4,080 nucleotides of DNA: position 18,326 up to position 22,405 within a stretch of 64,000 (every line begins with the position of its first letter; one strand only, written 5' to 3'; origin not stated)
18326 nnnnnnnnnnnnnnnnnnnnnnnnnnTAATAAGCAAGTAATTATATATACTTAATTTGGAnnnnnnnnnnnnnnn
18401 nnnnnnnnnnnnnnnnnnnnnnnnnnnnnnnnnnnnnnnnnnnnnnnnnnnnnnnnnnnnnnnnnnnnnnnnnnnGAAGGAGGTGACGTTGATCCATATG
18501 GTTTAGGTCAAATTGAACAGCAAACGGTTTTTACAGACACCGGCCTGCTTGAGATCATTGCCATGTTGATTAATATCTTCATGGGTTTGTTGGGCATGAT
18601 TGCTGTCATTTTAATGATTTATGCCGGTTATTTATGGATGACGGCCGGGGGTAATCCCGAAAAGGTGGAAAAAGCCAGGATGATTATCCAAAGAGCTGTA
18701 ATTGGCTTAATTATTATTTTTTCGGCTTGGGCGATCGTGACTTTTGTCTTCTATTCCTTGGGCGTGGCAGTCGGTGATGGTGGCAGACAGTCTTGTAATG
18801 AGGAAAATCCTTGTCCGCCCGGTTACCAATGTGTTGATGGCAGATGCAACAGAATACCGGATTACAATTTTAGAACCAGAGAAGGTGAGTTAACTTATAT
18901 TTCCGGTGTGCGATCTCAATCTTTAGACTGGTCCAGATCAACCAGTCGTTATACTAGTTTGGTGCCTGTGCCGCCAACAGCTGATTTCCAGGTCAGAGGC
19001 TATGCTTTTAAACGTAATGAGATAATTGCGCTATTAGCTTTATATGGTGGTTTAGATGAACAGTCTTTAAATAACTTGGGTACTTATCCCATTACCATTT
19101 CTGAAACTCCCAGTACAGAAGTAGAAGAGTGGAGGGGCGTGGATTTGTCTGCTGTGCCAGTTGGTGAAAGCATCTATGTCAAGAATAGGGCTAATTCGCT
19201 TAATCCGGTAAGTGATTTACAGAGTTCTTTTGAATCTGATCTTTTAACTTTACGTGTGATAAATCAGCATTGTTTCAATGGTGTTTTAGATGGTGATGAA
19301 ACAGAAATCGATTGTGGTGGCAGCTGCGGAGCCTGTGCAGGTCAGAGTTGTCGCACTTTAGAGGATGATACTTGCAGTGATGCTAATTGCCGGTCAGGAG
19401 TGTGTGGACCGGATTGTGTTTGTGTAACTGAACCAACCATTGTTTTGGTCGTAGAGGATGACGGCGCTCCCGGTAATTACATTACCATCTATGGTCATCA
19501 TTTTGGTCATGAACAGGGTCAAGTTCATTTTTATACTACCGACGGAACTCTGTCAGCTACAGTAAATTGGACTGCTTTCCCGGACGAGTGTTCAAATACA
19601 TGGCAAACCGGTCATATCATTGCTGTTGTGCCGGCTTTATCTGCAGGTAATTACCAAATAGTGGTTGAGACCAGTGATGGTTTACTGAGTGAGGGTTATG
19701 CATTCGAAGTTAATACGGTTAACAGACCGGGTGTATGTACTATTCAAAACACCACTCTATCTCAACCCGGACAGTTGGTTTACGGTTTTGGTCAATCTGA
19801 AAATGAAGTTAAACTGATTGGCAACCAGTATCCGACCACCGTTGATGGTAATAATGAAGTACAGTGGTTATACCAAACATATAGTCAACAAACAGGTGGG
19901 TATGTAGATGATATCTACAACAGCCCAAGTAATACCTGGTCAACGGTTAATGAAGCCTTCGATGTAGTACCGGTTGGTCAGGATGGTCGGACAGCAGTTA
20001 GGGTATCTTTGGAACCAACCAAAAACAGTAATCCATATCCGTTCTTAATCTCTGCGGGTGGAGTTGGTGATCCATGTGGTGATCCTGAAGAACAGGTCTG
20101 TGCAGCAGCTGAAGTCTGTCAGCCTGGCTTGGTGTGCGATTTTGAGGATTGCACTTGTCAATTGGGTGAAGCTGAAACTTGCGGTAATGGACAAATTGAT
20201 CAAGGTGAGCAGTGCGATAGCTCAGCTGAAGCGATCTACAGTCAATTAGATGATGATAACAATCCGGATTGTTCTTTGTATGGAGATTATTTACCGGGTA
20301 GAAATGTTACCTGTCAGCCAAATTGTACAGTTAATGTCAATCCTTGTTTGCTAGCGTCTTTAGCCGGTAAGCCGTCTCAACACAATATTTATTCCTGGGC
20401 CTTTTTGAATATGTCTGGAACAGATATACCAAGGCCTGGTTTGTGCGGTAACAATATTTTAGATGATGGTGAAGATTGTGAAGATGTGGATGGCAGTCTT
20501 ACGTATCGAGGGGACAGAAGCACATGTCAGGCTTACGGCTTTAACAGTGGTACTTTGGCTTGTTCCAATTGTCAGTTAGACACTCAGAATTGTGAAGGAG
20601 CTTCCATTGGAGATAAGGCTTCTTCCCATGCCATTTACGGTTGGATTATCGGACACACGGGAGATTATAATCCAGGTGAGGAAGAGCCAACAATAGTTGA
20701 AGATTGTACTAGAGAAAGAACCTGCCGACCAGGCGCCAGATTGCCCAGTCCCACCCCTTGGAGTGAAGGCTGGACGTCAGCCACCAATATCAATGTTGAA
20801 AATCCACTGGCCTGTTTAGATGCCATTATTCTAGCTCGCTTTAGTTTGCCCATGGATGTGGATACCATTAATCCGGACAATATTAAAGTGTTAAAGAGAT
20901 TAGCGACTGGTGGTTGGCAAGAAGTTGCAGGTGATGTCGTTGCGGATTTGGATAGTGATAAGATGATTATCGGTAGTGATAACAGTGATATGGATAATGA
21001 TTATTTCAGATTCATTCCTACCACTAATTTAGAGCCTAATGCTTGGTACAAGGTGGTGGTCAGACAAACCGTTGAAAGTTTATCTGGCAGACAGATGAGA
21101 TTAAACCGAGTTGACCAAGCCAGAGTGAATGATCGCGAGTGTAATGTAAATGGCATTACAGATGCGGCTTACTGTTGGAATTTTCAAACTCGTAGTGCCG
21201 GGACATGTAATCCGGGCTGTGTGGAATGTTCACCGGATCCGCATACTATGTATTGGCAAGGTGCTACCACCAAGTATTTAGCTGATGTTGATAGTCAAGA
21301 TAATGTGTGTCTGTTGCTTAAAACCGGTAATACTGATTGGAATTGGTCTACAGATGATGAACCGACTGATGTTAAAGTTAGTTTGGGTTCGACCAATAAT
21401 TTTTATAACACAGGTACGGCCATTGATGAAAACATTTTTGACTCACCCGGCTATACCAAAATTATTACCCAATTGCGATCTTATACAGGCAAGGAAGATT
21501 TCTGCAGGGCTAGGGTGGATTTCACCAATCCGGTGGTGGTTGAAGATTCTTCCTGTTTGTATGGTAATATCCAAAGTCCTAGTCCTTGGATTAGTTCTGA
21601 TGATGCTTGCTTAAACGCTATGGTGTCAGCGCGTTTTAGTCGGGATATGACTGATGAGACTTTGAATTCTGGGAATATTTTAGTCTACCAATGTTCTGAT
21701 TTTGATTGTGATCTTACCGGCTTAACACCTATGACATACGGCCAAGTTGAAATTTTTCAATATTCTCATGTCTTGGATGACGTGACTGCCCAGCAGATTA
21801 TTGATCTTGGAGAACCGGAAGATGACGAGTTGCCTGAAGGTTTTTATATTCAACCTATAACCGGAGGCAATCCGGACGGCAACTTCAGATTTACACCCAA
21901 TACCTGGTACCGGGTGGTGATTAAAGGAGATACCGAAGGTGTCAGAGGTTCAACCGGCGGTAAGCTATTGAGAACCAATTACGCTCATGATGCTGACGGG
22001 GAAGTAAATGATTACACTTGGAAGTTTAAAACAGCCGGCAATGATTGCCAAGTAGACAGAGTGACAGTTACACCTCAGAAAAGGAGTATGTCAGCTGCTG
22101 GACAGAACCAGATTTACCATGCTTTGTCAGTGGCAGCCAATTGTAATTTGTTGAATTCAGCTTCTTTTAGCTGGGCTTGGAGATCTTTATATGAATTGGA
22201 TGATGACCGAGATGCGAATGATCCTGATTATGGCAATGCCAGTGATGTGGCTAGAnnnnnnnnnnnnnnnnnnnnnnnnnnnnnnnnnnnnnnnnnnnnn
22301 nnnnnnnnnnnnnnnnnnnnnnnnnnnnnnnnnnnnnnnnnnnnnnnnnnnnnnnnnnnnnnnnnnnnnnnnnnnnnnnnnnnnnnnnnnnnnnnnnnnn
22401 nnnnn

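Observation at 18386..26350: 2654-aa protein with Myxococcus-type cysteine-rich repeats and a LamG-like lectin domain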

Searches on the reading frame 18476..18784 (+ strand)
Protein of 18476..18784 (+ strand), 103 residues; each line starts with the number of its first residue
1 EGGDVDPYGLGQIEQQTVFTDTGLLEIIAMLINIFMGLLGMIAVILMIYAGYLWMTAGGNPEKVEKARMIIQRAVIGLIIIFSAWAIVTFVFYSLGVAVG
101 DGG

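Call 81: find_homologous_proteins(query=window:18476-18784:+, max_evalue=0.001)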
Query seq(103 aa) (103 aa): 192 proteins with E <= 0.001 among 196 candidates; the best 120 are listed.
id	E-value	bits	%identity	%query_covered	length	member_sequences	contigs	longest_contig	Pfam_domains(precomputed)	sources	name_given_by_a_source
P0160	3.3e-20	90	55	90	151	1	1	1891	PF18895.6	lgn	-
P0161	2.4e-19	87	61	75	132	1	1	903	PF18895.6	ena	-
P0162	2.9e-19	87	53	91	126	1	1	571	PF18895.6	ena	-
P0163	4.5e-19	87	56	82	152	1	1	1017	PF18895.6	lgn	-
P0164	9.0e-19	86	53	75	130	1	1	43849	PF18895.6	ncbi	-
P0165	1.7e-18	85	61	74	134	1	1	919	PF18895.6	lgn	-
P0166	1.9e-18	85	60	75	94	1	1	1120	PF18895.6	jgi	-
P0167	2.8e-18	84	60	75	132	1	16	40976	PF18895.6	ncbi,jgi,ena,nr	ncbi:MAG TPA: hypothetical protein P5194_01190 [Patescibacteria group bacterium]|nr:hypothetical pro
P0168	2.8e-18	84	60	75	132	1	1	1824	PF18895.6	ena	-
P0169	4.5e-18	83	59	78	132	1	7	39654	PF18895.6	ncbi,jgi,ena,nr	ncbi:hypothetical protein KBI31_01440 [Patescibacteria group bacterium]|nr:hypothetical protein [Pat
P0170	6.5e-18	83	58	75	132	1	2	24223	PF18895.6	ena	-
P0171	6.9e-18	83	63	66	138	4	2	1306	PF18895.6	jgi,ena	-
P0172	2.1e-17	81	54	74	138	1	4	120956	PF18895.6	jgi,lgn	-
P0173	3.7e-17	80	50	98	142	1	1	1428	PF18895.6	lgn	-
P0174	4.2e-17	80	58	74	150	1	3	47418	PF18895.6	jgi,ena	-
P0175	4.2e-17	80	52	91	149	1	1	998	PF18895.6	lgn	-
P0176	5.5e-17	80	50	87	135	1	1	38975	PF18895.6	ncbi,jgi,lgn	-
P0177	5.6e-17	80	59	76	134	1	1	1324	PF18895.6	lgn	-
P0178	6.2e-17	80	55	82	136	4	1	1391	PF18895.6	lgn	-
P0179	7.7e-17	79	49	83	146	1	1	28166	PF18895.6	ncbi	ncbi:Mbov_0395 family pilin-like conjugal transfer protein [Patescibacteria group bacterium]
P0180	9.8e-17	79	50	72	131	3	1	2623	PF18895.6,PF04956.19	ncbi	-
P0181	9.9e-17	79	52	80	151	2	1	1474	PF18895.6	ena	-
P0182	2.0e-16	78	47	85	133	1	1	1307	PF18895.6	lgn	-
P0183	2.2e-16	78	47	85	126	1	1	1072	PF18895.6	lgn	-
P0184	2.6e-16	78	55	74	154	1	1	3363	PF18895.6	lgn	-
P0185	2.8e-16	78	58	74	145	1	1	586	PF18895.6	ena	-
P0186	3.9e-16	77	51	70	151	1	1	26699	PF18895.6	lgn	-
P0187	4.1e-16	77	47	92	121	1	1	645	PF18895.6,PF04956.19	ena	-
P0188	4.2e-16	77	48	86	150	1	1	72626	PF18895.6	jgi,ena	-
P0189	4.3e-16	77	53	73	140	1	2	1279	PF18895.6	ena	-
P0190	4.5e-16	77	53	78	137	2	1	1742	PF18895.6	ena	-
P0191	4.7e-16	77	53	75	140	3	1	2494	PF18895.6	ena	-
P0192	5.1e-16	77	57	73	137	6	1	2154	PF18895.6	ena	-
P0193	6.0e-16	77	55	74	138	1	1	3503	PF18895.6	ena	-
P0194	6.3e-16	76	55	74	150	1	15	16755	PF18895.6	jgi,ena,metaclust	metaclust:\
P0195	6.4e-16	76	58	70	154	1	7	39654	PF18895.6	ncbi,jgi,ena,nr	ncbi:hypothetical protein KBI31_01445 [Patescibacteria group bacterium]|nr:hypothetical protein [Pat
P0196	6.6e-16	76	55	74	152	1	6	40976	PF18895.6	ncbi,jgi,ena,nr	ncbi:MAG TPA: pilin [Patescibacteria group bacterium]|nr:pilin [bacterium] HRT11144.1 pilin [Patesci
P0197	8.2e-16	76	49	81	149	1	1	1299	PF18895.6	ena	-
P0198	9.0e-16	76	51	82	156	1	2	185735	PF18895.6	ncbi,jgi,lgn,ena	-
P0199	9.7e-16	76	57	65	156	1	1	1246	PF18895.6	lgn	-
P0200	1.2e-15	76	56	66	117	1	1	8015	PF18895.6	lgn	-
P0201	1.5e-15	75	52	84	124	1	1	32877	PF18895.6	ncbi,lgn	-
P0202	1.7e-15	75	51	72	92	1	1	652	PF18895.6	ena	-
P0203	1.7e-15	75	45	76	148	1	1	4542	PF18895.6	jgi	-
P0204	2.3e-15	75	61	67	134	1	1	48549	PF18895.6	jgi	jgi:hypothetical protein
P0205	2.4e-15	75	51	70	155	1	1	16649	PF18895.6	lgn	-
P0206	3.4e-15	74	49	82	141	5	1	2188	PF18895.6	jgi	jgi:hypothetical protein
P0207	3.5e-15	74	56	68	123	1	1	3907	PF18895.6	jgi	-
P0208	4.0e-15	74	48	91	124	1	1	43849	PF18895.6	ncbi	-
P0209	4.7e-15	74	45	89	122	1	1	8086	PF18895.6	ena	-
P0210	4.8e-15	74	54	74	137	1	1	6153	PF18895.6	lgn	-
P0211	5.4e-15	74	54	74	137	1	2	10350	PF18895.6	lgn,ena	-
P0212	5.5e-15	73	53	64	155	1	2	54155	PF18895.6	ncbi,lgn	-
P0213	8.1e-15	73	43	94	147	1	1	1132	PF18895.6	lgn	-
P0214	9.1e-15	73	59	64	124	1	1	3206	PF18895.6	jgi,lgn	jgi:ABC-type arginine transport system permease subunit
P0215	9.8e-15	73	59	64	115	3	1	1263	PF18895.6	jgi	jgi:hypothetical protein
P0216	1.1e-14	72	42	87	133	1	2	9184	PF18895.6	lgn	-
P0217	1.1e-14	72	58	67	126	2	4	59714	PF18895.6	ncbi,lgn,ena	-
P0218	1.2e-14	72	41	92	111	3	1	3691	PF18895.6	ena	-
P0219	1.2e-14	72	39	94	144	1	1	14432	PF18895.6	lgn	-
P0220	1.4e-14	72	56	64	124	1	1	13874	PF18895.6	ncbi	ncbi:MAG: hypothetical protein ABIJ46_04880 [bacterium]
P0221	1.5e-14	72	48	83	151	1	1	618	PF18895.6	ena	-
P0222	1.6e-14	72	56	68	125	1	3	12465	PF18895.6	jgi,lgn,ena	jgi:hypothetical protein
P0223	1.8e-14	72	59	64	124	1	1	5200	PF18895.6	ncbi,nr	ncbi:MAG: pilin [Patescibacteria group bacterium]|nr:pilin [Patescibacteria group bacterium]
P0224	2.0e-14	72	61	62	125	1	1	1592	PF18895.6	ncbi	-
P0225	2.1e-14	72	51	70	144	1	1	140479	PF18895.6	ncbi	-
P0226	2.2e-14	72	59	64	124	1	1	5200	PF18895.6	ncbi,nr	ncbi:MAG: pilin [Patescibacteria group bacterium]|nr:pilin [Patescibacteria group bacterium]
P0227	2.3e-14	71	44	90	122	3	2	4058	PF18895.6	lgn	-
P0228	2.4e-14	71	47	81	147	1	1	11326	PF18895.6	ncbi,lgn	ncbi:MAG: hypothetical protein V1770_02020 [bacterium]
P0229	2.5e-14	71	62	63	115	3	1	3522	PF18895.6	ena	-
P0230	2.5e-14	71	55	65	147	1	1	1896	PF18895.6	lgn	-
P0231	2.9e-14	71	55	64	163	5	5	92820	PF18895.6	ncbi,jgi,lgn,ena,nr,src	ncbi:MAG TPA: pilin [Patescibacteria group bacterium]|nr:pilin [Patescibacteria group bacterium]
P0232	3.0e-14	71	54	74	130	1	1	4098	PF18895.6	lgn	-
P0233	3.5e-14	71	60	60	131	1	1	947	PF18895.6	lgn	-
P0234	3.7e-14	71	46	79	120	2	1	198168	PF18895.6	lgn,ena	-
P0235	4.1e-14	71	49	66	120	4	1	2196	PF18895.6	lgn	-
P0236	4.3e-14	71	49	65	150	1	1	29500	PF18895.6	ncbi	ncbi:MAG: hypothetical protein V1891_03035 [bacterium]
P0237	4.4e-14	71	45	83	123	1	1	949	PF18895.6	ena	-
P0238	4.4e-14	71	56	68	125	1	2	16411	PF18895.6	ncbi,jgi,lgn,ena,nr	ncbi:pilin [Patescibacteria group bacterium]|nr:pilin [Patescibacteria group bacterium] MBU1029297.1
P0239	4.4e-14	71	56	68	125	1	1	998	PF18895.6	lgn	-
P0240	4.6e-14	71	59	64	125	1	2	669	PF18895.6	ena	-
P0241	5.2e-14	70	58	64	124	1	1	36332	PF18895.6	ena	-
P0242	5.3e-14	70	54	66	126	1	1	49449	PF18895.6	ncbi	ncbi:MAG: pilin [Patescibacteria group bacterium]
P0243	6.4e-14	70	48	85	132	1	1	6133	PF18895.6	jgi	-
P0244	6.6e-14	70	48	81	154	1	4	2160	PF18895.6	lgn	-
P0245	6.8e-14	70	63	54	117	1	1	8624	PF18895.6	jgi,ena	-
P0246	7.0e-14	70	58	64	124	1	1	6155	PF18895.6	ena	-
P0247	7.7e-14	70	51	71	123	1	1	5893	PF18895.6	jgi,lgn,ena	-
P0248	8.1e-14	70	46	91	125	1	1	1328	PF18895.6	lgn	-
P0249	1.1e-13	69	51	78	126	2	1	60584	PF18895.6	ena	-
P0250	1.1e-13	69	40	88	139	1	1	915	PF18895.6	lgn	-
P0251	1.2e-13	69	56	62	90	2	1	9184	PF18895.6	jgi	jgi:hypothetical protein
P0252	1.2e-13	69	45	78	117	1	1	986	PF18895.6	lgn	-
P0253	1.3e-13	69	54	67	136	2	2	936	PF18895.6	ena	-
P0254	1.3e-13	69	52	60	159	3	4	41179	PF18895.6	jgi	-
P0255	1.6e-13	69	42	93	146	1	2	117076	PF18895.6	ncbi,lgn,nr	ncbi:MAG: hypothetical protein PHZ04_04100 [Patescibacteria group bacterium]|nr:hypothetical protein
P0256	1.6e-13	69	51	71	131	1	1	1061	PF18895.6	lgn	-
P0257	1.6e-13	69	53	66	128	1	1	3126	PF18895.6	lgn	-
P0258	1.7e-13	69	48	80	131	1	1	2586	PF18895.6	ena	-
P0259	1.8e-13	69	53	66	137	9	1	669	PF18895.6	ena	-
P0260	1.9e-13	69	57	67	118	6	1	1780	PF18895.6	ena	-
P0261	2.3e-13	68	49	75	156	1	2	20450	PF18895.6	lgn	-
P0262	2.4e-13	68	51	70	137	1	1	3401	PF18895.6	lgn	-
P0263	2.6e-13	68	53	70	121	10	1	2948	PF18895.6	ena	-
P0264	3.2e-13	68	56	75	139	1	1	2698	PF18895.6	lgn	-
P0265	3.3e-13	68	46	72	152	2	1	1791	PF18895.6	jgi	-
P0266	3.8e-13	68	47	71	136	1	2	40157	PF18895.6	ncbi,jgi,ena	-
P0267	4.0e-13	68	47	76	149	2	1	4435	PF18895.6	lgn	-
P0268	5.5e-13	67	61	54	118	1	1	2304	PF18895.6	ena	-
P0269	5.8e-13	67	58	57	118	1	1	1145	PF18895.6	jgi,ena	-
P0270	6.8e-13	67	52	60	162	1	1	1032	PF18895.6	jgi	jgi:hypothetical protein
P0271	7.0e-13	67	47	70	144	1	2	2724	PF18895.6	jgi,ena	-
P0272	7.0e-13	67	51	63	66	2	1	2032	PF18895.6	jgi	jgi:type IV secretory pathway VirB2 component (pilin)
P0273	7.2e-13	67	52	67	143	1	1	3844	PF18895.6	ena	-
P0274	7.4e-13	67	39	91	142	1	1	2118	PF18895.6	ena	-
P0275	7.8e-13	67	63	54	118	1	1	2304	PF18895.6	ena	-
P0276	8.0e-13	67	44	75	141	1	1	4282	PF18895.6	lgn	-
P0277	8.3e-13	66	54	66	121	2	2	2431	PF18895.6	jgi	jgi:hypothetical protein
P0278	8.6e-13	66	46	81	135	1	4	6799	PF18895.6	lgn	-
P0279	1.1e-12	66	48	76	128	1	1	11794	PF18895.6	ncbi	-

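Call 82: find_encoding_contigs(protein=P0167, flank=10000, max_places=1)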
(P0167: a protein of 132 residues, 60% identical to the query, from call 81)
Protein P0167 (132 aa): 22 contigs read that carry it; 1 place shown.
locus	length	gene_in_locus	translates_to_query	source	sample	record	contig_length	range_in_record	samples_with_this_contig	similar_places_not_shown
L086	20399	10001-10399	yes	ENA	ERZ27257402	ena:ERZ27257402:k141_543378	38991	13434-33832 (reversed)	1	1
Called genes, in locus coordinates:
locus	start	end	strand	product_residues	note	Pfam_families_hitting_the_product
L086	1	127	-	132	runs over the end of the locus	PF01588:tRNA_bind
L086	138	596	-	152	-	-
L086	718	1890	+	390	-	PF00232:Glyco_hydro_1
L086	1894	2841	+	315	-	PF00892:EamA (weak)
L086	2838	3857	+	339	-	PF02449:Glyco_hydro_42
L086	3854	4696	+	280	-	PF00480:ROK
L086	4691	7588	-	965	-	PF00912:Transgly, PF00905:Transpeptidase, PF17957:Big_7 (weak)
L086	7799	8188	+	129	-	PF18895:T4SS_pilin (weak)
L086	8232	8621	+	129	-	PF18895:T4SS_pilin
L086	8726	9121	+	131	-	PF18895:T4SS_pilin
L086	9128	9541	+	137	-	PF18895:T4SS_pilin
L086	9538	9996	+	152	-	PF18895:T4SS_pilin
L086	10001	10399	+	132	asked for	PF18895:T4SS_pilin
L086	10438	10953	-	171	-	-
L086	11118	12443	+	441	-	PF08529:NusA_N, PF13184:KH_NusA_1st, PF26594:KH_NusA_2nd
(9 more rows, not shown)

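Call 83: find_encoding_contigs(protein=P0164, flank=10000, max_places=1)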
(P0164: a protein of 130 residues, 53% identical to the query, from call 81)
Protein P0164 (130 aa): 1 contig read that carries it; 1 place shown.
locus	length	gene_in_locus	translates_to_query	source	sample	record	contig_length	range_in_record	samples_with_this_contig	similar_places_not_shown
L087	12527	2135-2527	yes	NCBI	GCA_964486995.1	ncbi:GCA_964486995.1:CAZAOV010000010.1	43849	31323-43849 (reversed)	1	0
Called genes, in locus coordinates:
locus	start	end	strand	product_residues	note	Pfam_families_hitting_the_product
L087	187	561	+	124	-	PF18895:T4SS_pilin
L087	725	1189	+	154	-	PF18895:T4SS_pilin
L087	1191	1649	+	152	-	PF18895:T4SS_pilin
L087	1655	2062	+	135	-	PF18895:T4SS_pilin (weak)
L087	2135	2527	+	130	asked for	PF18895:T4SS_pilin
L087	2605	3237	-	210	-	-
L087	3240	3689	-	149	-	-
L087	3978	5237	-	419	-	-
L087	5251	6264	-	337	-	-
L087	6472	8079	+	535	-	PF09852:DUF2079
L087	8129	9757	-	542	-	-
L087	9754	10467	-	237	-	PF00535:Glycos_transf_2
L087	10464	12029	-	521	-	-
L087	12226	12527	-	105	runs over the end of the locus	-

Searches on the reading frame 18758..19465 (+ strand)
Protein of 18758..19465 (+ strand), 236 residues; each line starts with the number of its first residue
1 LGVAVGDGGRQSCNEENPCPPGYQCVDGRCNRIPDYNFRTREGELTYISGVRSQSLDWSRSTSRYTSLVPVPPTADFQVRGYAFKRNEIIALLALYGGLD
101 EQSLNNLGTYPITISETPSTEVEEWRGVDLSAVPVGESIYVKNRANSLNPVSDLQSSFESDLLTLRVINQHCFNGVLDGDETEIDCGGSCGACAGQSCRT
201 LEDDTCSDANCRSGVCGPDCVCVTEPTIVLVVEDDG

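Call 15: search_protein_families(library=pfam, proteins=[window:18758-19465:+], max_evalue=10)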
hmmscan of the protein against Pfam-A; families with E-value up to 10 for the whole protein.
seq(236 aa): 0 families

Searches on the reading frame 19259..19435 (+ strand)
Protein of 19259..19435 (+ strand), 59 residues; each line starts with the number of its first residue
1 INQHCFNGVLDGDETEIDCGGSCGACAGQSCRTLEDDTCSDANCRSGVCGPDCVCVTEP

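Call 62: search_protein_families(library=ncbifam, proteins=[window:19259-19435:+], max_evalue=10)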
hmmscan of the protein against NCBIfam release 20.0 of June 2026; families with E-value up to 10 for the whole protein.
seq(59 aa): 0 families

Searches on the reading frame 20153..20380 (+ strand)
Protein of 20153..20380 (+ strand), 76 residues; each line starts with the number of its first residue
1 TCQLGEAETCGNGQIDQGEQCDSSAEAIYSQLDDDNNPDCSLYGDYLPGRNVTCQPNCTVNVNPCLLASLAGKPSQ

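Call 62: search_protein_families(library=ncbifam, proteins=[window:20153-20380:+], max_evalue=10)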
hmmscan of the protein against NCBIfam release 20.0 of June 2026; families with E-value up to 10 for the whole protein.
seq(76 aa): 1 family
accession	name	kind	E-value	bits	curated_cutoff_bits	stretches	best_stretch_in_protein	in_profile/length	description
TIGR02232.1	myxo_disulf_rpt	repeat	0.00071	19.3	20.8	1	7-22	1-16/38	cysteine-rich acidic repeat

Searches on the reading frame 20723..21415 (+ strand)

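Call 15: search_protein_families(library=pfam, proteins=[window:20723-21415:+], max_evalue=10)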
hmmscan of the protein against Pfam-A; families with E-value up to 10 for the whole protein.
seq(231 aa): 1 family
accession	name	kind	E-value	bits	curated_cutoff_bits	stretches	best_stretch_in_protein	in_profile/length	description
PF13205.12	Big_5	-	2.1e-05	25.7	23.6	1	33-124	22-94/105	Bacterial Ig-like domain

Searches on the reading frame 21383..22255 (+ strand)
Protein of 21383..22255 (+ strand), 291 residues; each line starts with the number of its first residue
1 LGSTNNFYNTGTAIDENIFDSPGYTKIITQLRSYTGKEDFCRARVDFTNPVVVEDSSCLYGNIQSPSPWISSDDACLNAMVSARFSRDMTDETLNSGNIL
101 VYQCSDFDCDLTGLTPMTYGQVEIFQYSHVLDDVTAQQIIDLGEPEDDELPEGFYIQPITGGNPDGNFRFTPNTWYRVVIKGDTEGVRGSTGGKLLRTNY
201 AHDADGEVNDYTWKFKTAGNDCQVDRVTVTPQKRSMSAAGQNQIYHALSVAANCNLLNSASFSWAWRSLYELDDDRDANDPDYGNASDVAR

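Call 15: search_protein_families(library=pfam, proteins=[window:21383-22255:+], max_evalue=10)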
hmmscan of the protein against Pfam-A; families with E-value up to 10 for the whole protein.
seq(291 aa): 1 family
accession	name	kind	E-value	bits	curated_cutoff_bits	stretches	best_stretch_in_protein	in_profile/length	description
PF13205.12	Big_5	-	0.054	14.7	23.6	0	64-102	8-46/105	Bacterial Ig-like domain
